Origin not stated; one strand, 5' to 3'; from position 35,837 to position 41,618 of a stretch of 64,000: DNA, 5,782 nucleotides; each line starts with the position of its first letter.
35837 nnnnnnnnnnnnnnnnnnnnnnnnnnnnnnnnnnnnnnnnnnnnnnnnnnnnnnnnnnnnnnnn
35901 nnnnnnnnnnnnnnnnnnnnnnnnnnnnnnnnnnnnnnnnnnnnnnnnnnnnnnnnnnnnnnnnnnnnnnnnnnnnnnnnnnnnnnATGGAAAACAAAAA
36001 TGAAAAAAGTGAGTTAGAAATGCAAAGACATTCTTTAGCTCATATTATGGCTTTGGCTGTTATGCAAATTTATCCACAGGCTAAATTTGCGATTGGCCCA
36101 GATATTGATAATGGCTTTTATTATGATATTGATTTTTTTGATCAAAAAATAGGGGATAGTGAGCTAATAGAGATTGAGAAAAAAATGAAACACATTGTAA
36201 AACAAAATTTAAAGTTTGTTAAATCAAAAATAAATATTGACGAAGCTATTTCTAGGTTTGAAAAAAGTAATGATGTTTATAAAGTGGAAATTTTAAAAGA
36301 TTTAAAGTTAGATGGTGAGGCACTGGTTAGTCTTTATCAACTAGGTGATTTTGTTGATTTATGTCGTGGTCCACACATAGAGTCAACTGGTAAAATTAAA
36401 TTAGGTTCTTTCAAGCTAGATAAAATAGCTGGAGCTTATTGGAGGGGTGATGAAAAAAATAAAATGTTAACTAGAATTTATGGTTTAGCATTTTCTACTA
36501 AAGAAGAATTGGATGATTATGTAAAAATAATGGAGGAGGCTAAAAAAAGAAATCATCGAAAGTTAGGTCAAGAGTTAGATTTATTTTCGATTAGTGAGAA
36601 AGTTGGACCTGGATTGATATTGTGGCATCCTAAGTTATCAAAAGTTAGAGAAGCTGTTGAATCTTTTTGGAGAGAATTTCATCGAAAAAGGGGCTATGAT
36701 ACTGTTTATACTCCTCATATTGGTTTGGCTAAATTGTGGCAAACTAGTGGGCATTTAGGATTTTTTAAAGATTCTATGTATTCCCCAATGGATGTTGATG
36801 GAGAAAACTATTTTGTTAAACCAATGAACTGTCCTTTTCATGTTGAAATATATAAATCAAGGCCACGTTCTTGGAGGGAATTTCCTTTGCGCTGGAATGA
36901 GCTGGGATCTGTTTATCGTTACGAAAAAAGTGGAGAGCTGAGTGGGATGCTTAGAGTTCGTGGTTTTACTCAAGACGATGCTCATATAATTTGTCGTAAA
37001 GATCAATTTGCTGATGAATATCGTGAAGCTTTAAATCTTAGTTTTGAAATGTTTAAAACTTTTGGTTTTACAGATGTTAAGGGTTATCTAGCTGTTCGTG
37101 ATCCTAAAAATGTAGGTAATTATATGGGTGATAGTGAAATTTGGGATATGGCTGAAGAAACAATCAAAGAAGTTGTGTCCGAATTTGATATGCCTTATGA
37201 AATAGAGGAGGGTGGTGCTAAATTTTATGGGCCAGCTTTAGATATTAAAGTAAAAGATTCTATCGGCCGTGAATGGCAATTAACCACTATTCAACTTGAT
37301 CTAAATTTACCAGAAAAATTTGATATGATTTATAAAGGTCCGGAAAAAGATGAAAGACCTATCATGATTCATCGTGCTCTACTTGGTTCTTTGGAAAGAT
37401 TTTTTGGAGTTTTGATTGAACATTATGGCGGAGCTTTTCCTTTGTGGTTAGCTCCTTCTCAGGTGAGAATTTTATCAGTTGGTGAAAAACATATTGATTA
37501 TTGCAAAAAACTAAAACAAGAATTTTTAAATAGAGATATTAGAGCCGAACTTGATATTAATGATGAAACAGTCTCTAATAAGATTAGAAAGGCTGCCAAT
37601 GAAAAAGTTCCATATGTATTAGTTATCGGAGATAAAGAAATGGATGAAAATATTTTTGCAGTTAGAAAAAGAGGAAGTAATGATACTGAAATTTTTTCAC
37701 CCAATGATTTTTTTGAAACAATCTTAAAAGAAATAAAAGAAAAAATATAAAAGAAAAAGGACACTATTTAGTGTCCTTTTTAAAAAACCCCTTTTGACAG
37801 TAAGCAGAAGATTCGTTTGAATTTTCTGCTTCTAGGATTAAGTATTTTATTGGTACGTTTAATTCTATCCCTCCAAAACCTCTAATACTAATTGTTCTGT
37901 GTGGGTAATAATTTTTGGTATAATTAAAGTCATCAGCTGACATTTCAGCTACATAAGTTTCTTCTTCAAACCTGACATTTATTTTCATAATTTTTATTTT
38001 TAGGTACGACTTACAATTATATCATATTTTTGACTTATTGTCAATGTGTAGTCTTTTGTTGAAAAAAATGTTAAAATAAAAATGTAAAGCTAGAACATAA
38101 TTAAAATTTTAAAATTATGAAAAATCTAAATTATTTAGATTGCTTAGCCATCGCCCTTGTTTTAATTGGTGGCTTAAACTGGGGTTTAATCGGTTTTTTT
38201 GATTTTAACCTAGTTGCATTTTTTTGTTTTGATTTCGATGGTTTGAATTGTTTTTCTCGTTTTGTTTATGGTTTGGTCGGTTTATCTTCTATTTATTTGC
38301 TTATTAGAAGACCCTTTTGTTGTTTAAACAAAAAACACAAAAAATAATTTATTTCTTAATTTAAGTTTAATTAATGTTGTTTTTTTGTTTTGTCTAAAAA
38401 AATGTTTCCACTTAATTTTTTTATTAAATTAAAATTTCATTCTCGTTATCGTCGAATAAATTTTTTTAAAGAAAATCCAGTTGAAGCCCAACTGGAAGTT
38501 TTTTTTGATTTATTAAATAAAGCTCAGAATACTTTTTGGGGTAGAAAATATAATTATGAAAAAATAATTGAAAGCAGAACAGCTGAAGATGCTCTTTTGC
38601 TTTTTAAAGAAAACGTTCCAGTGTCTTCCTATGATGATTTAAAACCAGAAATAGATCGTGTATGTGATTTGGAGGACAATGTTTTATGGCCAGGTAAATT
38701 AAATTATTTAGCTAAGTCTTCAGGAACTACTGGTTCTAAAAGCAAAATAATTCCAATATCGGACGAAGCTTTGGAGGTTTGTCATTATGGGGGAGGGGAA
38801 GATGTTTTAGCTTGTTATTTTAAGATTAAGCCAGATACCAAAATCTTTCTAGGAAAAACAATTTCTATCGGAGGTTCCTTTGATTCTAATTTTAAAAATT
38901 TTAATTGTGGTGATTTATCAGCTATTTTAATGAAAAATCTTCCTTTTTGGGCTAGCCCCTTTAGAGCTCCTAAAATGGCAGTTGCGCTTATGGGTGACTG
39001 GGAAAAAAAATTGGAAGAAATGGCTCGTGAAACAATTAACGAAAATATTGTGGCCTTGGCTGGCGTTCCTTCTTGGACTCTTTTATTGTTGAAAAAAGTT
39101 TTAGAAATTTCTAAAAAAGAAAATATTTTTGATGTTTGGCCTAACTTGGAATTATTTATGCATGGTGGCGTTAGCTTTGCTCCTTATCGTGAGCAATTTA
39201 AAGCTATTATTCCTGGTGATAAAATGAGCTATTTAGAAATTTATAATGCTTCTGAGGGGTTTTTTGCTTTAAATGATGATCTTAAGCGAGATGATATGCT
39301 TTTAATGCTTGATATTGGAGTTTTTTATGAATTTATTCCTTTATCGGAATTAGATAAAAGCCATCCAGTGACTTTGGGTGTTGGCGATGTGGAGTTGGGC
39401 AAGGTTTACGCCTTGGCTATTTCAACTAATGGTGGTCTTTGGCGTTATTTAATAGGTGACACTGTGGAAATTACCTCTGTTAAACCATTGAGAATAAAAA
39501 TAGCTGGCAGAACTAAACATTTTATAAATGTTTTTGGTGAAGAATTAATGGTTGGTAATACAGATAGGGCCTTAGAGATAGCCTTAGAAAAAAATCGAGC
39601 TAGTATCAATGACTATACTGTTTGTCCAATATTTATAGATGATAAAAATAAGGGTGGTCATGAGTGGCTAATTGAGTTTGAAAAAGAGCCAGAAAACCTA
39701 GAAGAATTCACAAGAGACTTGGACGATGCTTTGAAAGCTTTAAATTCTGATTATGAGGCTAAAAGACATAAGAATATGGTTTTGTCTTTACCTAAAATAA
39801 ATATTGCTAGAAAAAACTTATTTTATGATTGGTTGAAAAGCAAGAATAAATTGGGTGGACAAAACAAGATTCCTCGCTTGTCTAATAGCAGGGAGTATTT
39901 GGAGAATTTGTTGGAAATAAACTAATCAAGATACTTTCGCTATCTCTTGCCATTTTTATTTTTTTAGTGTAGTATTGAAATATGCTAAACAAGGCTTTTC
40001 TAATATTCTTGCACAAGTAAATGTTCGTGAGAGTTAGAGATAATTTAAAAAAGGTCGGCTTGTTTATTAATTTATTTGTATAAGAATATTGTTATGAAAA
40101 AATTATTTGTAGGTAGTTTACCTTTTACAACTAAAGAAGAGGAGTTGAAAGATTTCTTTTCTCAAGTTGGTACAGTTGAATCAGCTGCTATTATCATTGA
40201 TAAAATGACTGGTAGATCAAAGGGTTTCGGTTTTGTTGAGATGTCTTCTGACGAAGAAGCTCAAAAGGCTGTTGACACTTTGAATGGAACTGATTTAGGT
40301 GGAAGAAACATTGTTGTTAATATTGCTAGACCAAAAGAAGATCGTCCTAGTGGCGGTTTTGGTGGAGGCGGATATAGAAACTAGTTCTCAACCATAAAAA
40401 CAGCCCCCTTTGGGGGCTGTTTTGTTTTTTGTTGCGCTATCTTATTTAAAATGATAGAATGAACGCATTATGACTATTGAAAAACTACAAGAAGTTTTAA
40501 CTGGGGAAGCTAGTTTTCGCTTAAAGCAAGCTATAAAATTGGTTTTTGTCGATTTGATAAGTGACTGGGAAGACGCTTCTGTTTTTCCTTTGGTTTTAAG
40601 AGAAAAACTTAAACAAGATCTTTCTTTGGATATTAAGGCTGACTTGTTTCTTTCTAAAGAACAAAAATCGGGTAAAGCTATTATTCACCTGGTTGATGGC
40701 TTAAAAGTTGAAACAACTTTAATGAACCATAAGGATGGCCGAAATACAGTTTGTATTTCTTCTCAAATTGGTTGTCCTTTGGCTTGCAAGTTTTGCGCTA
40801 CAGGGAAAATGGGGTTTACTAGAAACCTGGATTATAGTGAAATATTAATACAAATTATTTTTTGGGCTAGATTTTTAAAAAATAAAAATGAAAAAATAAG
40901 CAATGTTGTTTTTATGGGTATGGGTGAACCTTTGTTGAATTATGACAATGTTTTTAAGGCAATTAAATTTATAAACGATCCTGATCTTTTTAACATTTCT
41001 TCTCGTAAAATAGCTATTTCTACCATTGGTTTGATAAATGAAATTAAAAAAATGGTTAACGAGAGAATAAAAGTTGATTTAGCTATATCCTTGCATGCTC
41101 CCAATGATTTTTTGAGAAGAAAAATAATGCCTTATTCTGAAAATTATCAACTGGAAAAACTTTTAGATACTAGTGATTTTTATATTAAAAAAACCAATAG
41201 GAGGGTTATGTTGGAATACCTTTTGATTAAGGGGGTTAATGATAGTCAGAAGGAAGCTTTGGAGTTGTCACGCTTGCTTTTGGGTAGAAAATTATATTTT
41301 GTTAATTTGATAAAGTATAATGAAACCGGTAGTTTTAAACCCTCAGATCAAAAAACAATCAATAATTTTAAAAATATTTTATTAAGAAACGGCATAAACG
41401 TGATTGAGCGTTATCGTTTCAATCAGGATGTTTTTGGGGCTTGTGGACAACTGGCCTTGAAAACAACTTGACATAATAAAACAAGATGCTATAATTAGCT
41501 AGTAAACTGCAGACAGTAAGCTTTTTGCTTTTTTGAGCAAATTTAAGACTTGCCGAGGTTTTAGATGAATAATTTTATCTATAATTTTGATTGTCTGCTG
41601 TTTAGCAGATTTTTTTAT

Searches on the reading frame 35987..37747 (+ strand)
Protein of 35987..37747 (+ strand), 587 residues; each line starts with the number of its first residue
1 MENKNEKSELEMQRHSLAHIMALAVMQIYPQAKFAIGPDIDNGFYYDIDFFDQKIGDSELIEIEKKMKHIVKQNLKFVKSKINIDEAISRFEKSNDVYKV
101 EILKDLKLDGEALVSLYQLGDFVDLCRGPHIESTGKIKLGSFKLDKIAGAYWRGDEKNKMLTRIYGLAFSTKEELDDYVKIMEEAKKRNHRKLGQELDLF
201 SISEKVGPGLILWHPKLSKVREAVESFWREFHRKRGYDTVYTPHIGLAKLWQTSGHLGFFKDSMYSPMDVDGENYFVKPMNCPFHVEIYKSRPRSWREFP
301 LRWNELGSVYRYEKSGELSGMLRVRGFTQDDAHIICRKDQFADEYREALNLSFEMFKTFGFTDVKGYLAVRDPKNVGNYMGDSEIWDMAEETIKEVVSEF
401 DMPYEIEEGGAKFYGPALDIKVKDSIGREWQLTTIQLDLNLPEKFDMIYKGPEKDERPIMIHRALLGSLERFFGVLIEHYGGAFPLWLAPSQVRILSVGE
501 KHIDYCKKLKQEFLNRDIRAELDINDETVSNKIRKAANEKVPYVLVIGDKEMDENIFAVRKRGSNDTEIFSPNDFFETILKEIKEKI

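Call 13: find_related_loci(query=window:35987-37747:+, collection=genome_contigs, flank=10000)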
Query window:35987-37747:+ (587 aa) in genome_contigs; peptide patterns used: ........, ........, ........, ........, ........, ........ (x = any residue, [..] = any of these).
63 stretches matched a pattern; 27 encode a relative of the query (tblastn E <= 1e-3); 27 distinct loci.
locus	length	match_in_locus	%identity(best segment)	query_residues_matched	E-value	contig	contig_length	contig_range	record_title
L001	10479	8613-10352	96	1-580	0e+0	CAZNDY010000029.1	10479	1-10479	MAG TPA_asm: uncultured Gammaproteobacteria bacterium isolate SRP241341_co1_32 genome assembly, contig: NODE_6698_length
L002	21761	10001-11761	90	1-587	0e+0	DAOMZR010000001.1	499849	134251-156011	MAG TPA_asm: bacterium isolate AMR_MDS_3994 NODE_1_length_499849_cov_113.060813, whole genome shotgun sequence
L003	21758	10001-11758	83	1-585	0e+0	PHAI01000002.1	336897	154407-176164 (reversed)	MAG: Candidatus Falkowbacteria bacterium HGW-Falkowbacteria-1 08E140C01_scaffold_54, whole genome shotgun sequence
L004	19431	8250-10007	74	1-586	0e+0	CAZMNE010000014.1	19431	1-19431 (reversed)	MAG TPA_asm: uncultured Gammaproteobacteria bacterium isolate binchicken_co173_189 genome assembly, contig: NODE_9541_le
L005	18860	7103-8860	73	1-586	0e+0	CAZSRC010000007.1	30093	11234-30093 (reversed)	MAG TPA_asm: uncultured Gammaproteobacteria bacterium isolate SRP192927_co9_113 genome assembly, contig: NODE_802_length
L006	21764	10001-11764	62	1-586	0e+0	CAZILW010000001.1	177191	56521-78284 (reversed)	MAG TPA_asm: uncultured Gammaproteobacteria bacterium isolate SRP241326_co1_352 genome assembly, contig: NODE_115_length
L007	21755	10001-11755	53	5-586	0e+0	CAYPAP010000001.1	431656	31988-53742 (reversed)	MAG TPA_asm: uncultured Gammaproteobacteria bacterium isolate SRP241326_co2_355 genome assembly, contig: NODE_7_length_4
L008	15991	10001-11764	53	11-585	0e+0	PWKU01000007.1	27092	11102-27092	MAG: Candidatus Nealsonbacteria bacterium isolate CSSed10_205R1 CS-Sed10-C2585, whole genome shotgun sequence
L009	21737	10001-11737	55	10-586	0e+0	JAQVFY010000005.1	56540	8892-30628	MAG: Patescibacteria group bacterium isolate STE_17 NODE_938_length_56540_cov_4.679453_Sandtown_E, whole genome shotgun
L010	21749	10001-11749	50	6-583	0e+0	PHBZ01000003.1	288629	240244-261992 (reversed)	MAG: Chloroflexi bacterium HGW-Chloroflexi-10 Ig3397_v2_scaffold_32, whole genome shotgun sequence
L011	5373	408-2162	48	4-586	0e+0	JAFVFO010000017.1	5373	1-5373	MAG: Candidatus Gastranaerophilales bacterium isolate RGIG5125 Roe_deer_Rumen.Co__c413392, whole genome shotgun sequence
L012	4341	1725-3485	46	1-587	2e-178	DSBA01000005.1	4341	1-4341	MAG TPA_asm: Candidatus Uhrbacteria bacterium isolate SpSt-1161 Ga0129302_1013600, whole genome shotgun sequence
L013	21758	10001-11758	46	9-586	1e-171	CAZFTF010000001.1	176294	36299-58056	MAG TPA_asm: uncultured Candidatus Peribacteria bacterium isolate SRP286056_co1_539 genome assembly, contig: NODE_45_len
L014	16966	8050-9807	73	1-586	0e+0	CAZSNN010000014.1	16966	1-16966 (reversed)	MAG TPA_asm: uncultured Gammaproteobacteria bacterium isolate binchicken_co45_657 genome assembly, contig: NODE_5771_len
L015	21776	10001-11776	41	14-587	2e-155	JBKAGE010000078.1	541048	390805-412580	MAG: Bradymonadia bacterium isolate Ske_MAG24 Ske_MAG24_0078, whole genome shotgun sequence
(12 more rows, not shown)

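Call 14: search_protein_families(library=pfam, proteins=[window:35987-37747:+])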
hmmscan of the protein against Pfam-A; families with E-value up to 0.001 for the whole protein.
window:35987-37747:+ (587 aa): 3 families
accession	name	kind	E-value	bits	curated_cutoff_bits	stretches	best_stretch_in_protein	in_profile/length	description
PF00587.30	tRNA-synt_2b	-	2.6e-38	132.3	29.3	1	271-480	7-179/179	tRNA synthetase class II core domain (G, H, P, S and T)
PF03129.25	HGTP_anticodon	-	3.5e-20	72.4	21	1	492-581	1-93/94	Anticodon binding domain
PF07973.19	tRNA_SAD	-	2.2e-15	56.8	24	1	114-165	1-44/44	Threonyl and Alanyl tRNA synthetase second additional domain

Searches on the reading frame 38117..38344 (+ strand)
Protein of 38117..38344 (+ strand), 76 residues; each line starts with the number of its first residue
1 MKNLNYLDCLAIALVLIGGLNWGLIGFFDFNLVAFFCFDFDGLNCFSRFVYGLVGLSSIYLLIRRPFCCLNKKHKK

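Call 14: search_protein_families(library=pfam, proteins=[window:38117-38344:+])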
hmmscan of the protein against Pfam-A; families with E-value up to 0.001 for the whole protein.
window:38117-38344:+ (76 aa): 1 family
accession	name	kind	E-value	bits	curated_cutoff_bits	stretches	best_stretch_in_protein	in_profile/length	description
PF04070.17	DUF378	-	4.3e-18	65.4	25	1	6-62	2-56/60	Domain of unknown function (DUF378)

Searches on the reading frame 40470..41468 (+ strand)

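Call 61: search_protein_families(library=pfam, proteins=[window:40470-41468:+])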
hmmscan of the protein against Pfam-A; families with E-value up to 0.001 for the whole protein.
window:40470-41468:+ (333 aa): 1 family
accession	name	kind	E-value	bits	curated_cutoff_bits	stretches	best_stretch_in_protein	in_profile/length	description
PF04055.27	Radical_SAM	-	2.2e-16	60.9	29.5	1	97-266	2-165/166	Radical SAM superfamily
